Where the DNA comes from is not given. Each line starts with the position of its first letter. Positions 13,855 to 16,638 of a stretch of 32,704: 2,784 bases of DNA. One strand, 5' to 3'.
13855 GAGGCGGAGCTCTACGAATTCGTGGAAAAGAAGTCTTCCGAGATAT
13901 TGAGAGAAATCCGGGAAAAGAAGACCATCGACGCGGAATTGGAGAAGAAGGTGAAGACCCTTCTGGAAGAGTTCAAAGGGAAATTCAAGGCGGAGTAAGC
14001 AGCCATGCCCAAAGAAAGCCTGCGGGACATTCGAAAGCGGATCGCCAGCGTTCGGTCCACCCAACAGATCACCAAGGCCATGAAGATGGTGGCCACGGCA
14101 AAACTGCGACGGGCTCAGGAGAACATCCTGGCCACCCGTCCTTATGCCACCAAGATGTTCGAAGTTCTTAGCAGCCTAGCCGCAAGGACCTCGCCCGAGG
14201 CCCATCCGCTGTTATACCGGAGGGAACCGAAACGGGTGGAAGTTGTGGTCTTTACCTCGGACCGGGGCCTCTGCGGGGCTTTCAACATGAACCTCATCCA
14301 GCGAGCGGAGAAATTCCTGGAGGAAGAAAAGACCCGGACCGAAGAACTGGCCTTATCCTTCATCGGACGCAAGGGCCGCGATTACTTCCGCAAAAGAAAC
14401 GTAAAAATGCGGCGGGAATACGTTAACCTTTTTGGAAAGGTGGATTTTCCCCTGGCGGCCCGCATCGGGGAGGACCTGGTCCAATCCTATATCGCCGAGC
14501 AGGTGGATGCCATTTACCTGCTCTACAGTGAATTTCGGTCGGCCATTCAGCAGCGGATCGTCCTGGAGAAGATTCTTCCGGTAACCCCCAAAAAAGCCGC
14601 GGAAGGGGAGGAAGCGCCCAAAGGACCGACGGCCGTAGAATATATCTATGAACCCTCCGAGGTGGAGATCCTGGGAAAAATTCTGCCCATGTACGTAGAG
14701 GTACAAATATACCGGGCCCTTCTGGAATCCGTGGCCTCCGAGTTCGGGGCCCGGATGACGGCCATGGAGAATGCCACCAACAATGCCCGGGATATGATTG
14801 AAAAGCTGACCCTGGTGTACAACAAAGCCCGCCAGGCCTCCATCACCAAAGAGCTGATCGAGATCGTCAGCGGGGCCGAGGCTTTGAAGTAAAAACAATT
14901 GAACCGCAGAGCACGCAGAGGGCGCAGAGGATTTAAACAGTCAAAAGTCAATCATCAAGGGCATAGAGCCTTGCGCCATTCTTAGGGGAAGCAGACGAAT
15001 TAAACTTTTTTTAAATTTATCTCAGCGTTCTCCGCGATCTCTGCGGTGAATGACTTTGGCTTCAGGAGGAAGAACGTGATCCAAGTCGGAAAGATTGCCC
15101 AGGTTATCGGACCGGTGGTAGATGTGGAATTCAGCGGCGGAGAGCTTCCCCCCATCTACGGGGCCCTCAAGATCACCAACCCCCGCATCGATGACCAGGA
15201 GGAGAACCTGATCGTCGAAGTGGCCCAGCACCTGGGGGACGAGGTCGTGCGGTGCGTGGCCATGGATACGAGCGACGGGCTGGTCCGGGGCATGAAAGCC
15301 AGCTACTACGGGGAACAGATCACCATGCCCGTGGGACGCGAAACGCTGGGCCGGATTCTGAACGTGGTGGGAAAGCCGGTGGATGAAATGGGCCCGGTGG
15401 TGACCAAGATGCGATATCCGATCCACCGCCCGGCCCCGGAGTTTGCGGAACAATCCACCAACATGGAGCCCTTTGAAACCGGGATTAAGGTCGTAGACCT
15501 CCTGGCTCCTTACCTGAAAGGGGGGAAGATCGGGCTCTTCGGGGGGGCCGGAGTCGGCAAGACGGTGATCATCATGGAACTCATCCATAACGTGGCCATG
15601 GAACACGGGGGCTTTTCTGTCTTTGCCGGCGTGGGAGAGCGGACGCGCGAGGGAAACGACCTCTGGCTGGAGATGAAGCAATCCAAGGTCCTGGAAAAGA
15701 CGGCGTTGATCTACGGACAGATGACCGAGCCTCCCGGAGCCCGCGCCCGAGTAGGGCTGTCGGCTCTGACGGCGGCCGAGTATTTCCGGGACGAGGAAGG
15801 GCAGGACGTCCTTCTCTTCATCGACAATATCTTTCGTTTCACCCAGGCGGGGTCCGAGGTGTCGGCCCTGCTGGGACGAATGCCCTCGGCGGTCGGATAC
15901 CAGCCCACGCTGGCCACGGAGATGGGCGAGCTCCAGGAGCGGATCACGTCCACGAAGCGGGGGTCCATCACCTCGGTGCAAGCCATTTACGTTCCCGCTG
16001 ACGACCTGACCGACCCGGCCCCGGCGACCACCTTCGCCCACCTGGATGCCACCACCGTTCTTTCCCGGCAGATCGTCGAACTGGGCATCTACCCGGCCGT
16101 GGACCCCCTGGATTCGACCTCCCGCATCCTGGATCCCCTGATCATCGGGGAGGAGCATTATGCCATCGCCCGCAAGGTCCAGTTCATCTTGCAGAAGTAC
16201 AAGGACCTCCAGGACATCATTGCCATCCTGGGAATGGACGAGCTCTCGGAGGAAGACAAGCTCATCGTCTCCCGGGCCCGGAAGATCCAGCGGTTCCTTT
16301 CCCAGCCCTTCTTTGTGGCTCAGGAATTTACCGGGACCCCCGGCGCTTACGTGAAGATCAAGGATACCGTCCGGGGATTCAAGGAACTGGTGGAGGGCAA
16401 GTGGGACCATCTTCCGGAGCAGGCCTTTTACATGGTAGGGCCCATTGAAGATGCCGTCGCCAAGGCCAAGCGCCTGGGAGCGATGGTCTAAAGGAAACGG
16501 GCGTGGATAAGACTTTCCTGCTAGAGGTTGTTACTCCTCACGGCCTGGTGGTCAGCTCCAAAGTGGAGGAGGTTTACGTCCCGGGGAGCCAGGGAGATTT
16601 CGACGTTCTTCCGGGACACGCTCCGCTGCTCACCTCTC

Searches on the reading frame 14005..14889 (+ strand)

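Call 97: search_protein_families(library=pfam, proteins=[window:14005-14889:+], max_evalue=0.00001)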
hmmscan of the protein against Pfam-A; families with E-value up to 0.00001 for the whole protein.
window:14005-14889:+ (295 aa): 1 family
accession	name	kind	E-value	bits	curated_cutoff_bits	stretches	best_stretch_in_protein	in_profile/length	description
PF00231.24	ATP-synt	-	1.8e-105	353.2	39.9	1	5-294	1-285/285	ATP synthase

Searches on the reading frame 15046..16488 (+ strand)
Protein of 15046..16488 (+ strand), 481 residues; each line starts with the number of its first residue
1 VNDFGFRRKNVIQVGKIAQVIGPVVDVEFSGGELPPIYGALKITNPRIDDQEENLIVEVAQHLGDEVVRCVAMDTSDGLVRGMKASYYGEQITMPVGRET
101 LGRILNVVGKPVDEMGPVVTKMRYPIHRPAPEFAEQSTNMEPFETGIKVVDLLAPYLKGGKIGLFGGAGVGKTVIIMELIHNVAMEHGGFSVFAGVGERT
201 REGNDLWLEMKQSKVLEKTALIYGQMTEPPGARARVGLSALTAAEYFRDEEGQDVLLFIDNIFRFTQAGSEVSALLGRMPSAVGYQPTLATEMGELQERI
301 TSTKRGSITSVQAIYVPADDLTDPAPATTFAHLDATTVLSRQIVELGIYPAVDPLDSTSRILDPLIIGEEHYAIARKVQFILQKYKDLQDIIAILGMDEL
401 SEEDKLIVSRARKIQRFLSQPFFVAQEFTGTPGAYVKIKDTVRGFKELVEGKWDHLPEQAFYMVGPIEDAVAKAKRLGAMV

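Call 97: search_protein_families(library=pfam, proteins=[window:15046-16488:+], max_evalue=0.00001)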
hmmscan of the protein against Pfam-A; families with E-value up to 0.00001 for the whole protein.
window:15046-16488:+ (481 aa): 3 families
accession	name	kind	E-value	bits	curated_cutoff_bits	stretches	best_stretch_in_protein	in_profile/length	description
PF00006.31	ATP-synt_ab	-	1.5e-71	240.9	29.5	1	146-359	1-213/213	ATP synthase alpha/beta family, nucleotide-binding domain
PF02874.29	ATP-synt_ab_N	-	6e-17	62.4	20.9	1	17-84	1-64/69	ATP synthase alpha/beta family, beta-barrel domain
PF22919.1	ATP-synt_VA_C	-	1.6e-16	60.6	24.7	1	367-444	8-87/101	C-terminal domain of V and A type ATP synthase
